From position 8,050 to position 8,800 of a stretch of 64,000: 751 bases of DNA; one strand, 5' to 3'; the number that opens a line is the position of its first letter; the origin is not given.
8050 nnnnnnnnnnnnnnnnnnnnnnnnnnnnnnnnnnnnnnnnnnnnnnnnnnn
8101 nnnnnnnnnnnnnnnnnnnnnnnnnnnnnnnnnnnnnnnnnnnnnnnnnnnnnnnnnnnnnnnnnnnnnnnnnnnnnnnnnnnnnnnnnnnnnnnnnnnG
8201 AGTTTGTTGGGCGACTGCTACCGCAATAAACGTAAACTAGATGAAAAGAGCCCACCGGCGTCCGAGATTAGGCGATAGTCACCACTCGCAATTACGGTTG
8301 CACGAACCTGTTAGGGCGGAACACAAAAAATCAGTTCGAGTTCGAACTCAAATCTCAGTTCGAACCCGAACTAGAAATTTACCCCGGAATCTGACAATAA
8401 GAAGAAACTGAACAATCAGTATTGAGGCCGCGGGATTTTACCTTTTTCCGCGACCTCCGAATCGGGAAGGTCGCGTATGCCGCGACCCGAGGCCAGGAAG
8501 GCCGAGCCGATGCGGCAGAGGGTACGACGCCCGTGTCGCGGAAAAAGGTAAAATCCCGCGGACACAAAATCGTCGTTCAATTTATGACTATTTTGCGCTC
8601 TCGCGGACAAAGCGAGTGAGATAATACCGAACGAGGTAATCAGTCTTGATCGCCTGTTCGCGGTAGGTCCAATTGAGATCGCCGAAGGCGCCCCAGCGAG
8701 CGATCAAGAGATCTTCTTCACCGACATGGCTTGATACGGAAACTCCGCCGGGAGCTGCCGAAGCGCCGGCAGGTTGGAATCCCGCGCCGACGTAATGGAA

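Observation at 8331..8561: Both element copies sit just after a stop codon in the same relative orientation, within a larger homologous module; the copies are inverted around 12.5 kb of housekeeping genes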

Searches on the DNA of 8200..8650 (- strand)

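Call 12: search_rna_families(source=window, start=8200, end=8650, threshold=evalue, max_evalue=10, show_alignments=2)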
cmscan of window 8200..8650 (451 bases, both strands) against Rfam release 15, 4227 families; matches with E-value up to 10: 8.
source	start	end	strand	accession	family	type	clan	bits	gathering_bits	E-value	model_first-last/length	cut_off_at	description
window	8332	8373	-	RF04070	MIR6440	Gene; miRNA;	-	21.3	95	0.14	1-108/108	no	MIR6440 microRNA precursor family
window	8331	8374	-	RF03762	MIR859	Gene; miRNA;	-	15.9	130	3.5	1-128/128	no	MIR859 microRNA precursor family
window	8591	8650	-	RF02848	RefB11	Gene; sRNA;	-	15.6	54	1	109-167/167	5'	Enterococcus sRNA B11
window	8420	8489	-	RF01730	Termite-leu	Cis-reg;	-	14.9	51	2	6-68/78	no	Termite-leu RNA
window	8285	8332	-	RF01324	CRISPR-DR11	Gene; CRISPR;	-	14.9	45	6.3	1-36/36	no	CRISPR RNA direct repeat element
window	8331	8374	-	RF03664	MIR6288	Gene; miRNA;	-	14.6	74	6.4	1-92/92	no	MIR6288 microRNA precursor family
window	8338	8391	-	RF03719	mir-3914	Gene; miRNA;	-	14.1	97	7.9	1-95/95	no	mir-3914 microRNA precursor family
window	8332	8377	-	RF04211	MIR5185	Gene; miRNA;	-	13.8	101.7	8.4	1-111/111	no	MIR5185 microRNA precursor family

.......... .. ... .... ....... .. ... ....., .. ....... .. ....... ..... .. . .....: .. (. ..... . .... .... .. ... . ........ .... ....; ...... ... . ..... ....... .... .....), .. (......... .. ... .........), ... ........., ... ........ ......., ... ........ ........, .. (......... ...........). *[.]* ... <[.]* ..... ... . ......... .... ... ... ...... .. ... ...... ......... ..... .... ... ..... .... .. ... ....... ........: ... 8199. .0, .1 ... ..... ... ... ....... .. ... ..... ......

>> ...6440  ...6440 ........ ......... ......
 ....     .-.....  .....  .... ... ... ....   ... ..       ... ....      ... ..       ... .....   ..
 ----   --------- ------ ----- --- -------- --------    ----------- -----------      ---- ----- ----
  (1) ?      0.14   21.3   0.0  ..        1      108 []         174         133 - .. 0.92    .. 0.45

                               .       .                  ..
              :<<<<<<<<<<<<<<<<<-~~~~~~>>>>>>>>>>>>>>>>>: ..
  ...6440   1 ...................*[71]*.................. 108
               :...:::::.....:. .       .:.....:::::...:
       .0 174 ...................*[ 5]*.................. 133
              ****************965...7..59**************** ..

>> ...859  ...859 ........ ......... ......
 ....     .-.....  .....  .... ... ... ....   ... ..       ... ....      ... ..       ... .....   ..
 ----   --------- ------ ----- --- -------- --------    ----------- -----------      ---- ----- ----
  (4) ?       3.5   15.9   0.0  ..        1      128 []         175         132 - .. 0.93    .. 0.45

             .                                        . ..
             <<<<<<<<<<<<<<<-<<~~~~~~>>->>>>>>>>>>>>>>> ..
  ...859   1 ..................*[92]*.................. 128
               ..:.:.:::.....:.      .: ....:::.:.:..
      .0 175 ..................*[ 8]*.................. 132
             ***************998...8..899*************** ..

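Call 35: build_rna_model(alignment_id=A3)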
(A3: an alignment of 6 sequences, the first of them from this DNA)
Model R1 built from alignment A3 (6 sequences, 155 columns); structure: RNAalifold consensus.
model positions 146; base pairs 54; branch points 2; effective number of sequences 0.81; information 0.59 bits per position. Calibrated on 0.2 Mb of random sequence (short: E-values are rough).
structure used (alignment columns):
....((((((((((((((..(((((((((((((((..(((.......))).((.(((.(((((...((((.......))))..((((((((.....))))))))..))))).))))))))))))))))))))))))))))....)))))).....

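Call 36: search_with_rna_model(model_id=R1, sources=[window, L015, L016, L017, L018, L019, L020, L032, L046, L061, L092, L002, L003, L004, L005, L006, L007, L008, L009, L010, L011, L012, L013, L014], max_evalue=1)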
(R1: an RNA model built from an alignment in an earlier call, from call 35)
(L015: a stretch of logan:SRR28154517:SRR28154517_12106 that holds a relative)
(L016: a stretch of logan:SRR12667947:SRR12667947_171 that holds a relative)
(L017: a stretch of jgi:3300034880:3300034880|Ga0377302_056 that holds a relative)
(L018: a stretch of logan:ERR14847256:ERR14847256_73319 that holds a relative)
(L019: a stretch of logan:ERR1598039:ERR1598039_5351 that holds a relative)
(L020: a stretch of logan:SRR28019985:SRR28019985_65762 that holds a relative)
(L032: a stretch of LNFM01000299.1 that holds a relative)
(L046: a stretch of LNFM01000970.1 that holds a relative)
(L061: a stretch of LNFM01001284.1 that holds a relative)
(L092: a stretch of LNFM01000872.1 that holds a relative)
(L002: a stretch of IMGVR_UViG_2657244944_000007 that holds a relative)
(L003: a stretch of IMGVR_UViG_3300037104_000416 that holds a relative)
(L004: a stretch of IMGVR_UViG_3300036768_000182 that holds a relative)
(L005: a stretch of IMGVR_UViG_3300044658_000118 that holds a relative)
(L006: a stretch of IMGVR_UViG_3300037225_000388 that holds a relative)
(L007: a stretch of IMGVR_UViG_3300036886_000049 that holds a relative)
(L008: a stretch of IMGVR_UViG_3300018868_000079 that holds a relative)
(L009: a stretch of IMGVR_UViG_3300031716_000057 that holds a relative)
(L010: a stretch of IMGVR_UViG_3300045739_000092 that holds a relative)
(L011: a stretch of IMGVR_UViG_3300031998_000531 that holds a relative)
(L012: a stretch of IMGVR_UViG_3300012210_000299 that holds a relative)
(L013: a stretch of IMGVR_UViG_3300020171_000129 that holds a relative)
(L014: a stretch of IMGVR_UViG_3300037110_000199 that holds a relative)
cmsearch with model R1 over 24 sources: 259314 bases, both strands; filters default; matches with E-value up to 1: 15.
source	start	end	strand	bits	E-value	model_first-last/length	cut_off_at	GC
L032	3816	3960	-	159.4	2.4e-29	1-146/146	no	0.68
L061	6306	6454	-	159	2.9e-29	1-146/146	no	0.68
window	8421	8567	-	157.6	5.4e-29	1-146/146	no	0.62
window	21092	21237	+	144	2.8e-26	1-146/146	no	0.68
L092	8374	8521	+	139.5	2.1e-25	1-146/146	no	0.68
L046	822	974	+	136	1.1e-24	1-146/146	no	0.69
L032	6507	6651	-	134.1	2.5e-24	1-146/146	no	0.67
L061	6307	6455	+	62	5.4e-10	1-146/146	no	0.67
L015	3595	3680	+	61.6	6.5e-10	1-84/146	3'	0.69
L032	3817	3961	+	54.6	1.5e-08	1-146/146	no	0.68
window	21091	21236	-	53.9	2.2e-08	1-146/146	no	0.68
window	8422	8568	+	53.3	2.9e-08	1-146/146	no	0.62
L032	6508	6652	+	43.4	2.7e-06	1-146/146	no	0.68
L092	8373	8520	-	38.6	2.4e-05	1-146/146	no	0.68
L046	821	973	-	38.5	2.4e-05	1-146/146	no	0.69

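Call 46: search_with_rna_model(model_id=R1, sources=[L108, L109, L110], max_evalue=1)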
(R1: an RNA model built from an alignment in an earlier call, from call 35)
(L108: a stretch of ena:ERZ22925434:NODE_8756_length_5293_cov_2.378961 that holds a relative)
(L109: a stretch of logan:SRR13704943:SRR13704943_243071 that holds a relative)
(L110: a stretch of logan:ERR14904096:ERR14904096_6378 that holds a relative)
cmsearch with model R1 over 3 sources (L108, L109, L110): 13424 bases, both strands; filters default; matches with E-value up to 1: 0.
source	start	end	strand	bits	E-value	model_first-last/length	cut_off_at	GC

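Call 54: search_with_rna_model(model_id=R1, source=window, filters=off, max_evalue=10)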
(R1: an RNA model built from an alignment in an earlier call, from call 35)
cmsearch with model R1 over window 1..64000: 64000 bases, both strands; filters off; matches with E-value up to 10: 26.
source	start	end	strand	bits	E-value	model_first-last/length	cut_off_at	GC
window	8421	8567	-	157.6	1.4e-29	1-146/146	no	0.62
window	21092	21237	+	143.9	7e-27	1-146/146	no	0.68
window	21091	21236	-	53.9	5.4e-09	1-146/146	no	0.68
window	8422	8568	+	53.3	7e-09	1-146/146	no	0.62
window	43873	43942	+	17.1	0.11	1-146/146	no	0.46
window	43872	43941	-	14.9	0.3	1-146/146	no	0.47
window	50806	50841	-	13.6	0.55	1-146/146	no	0.5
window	8329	8375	-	12.4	0.93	1-146/146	no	0.43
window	60062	60153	-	11.9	1.2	1-146/146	no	0.48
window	8330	8376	+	10.7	2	1-146/146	no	0.43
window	31547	31576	+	10.2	2.6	1-146/146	no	0.7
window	52160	52227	+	9.6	3.4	1-146/146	no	0.54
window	21350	21421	+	9.5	3.6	1-146/146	no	0.51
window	1593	1639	-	9.3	3.9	1-146/146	no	0.77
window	31546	31575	-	9.2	4.1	1-146/146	no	0.7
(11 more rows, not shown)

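Call 59: search_with_rna_model(model_id=R1, sources=[L111, L112, L113, L114, L115, L116, L117, L118, L119, L120, L121], max_evalue=1)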
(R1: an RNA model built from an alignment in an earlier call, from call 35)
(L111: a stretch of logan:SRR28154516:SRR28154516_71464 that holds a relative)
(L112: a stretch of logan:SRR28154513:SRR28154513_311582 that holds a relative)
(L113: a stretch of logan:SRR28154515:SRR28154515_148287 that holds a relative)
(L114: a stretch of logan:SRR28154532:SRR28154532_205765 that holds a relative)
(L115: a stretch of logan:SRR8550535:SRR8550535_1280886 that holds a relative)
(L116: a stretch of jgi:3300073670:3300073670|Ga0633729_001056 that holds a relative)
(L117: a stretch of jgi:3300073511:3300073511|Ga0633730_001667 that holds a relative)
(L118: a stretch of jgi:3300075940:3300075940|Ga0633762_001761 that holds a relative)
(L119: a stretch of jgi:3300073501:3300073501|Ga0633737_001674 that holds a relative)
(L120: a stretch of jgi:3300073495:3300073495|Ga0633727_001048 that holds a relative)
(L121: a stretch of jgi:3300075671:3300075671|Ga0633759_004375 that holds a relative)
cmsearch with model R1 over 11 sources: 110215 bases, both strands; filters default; matches with E-value up to 1: 5.
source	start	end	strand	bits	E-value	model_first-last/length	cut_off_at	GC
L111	3112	3256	+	128.7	1.3e-23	1-146/146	no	0.72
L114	639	783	+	128.7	1.3e-23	1-146/146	no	0.72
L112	3112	3220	+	72.4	2e-12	1-110/146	3'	0.74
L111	3111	3255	-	44.2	7.6e-07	1-146/146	no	0.72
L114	638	782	-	44.2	7.6e-07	1-146/146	no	0.72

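Call 66: search_with_rna_model(model_id=R1, sources=[window, L111, L032, L046, L061, L092], max_evalue=1e-15, make_alignment=true)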
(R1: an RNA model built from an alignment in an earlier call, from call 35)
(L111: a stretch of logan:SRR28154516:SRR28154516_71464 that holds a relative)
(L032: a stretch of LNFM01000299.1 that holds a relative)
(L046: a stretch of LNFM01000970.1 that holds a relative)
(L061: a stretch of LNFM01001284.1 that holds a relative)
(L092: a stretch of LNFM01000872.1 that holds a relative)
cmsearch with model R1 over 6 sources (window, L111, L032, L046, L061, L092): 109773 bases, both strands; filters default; matches with E-value up to 1e-15: 8.
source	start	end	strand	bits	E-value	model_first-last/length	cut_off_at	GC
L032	3816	3960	-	159.4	1e-29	1-146/146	no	0.68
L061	6306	6454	-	159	1.2e-29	1-146/146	no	0.68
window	8421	8567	-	157.6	2.3e-29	1-146/146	no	0.62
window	21092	21237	+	144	1.2e-26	1-146/146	no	0.68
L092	8374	8521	+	139.5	9e-26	1-146/146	no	0.68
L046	822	974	+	136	4.5e-25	1-146/146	no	0.69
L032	6507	6651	-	134.1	1.1e-24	1-146/146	no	0.67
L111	3112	3256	+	128.7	1.3e-23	1-146/146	no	0.72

Alignment A5: 8 matches aligned to the model, 154 columns, each read 5' to 3' on its own strand. Consensus structure (alignment columns), stored with it:
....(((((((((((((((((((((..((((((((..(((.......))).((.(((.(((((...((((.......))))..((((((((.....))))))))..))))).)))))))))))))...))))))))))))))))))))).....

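Call 73: search_dna_similar(query=window:8380-8570:-, collection=plasmids, mode=distant, max_evalue=0.01, max_rows=10)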
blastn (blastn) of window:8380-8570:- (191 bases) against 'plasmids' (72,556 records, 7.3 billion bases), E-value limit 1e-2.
No match.

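Call 74: search_dna_similar(query=window:8380-8570:-, collection=phages, mode=distant, max_evalue=0.01, max_rows=10)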
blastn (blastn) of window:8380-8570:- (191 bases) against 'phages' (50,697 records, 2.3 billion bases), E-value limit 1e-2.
No match.
